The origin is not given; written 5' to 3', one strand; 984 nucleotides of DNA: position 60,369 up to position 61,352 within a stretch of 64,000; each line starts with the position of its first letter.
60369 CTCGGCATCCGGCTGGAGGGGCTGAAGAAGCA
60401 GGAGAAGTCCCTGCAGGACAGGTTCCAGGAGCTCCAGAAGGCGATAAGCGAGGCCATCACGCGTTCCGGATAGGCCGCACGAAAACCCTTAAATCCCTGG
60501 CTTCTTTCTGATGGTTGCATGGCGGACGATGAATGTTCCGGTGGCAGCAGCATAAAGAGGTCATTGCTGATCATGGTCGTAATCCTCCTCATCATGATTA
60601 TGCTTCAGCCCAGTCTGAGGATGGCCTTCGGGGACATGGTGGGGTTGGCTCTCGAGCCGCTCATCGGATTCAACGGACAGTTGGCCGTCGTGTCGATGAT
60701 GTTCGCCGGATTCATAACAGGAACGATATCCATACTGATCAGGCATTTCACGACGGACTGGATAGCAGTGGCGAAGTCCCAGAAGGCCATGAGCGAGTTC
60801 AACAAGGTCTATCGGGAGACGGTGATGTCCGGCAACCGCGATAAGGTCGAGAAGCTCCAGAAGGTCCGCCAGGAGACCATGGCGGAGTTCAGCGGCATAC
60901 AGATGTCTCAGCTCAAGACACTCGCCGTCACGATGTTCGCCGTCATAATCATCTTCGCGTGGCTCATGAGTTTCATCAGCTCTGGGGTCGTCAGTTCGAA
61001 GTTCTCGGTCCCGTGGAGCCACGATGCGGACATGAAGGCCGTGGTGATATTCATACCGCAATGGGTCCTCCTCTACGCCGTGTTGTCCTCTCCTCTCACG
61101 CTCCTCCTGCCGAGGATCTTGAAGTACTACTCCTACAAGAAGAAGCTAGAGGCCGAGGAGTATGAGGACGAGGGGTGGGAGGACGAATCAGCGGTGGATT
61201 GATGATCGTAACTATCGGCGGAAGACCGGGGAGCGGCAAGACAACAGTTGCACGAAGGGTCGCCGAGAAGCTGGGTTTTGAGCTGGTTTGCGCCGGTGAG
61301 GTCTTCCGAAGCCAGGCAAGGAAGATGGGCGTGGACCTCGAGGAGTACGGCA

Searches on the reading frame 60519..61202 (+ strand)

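Call 65: search_protein_families(library=pfam, proteins=[window:60519-61202:+])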
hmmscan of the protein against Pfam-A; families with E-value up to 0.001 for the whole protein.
window:60519-61202:+ (227 aa): 1 family
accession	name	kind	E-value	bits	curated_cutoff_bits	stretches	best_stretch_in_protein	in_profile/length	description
PF01956.21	EMC3_TMCO1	-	2.6e-16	60.3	27.1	1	57-201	16-165/169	Integral membrane protein EMC3/TMCO1-like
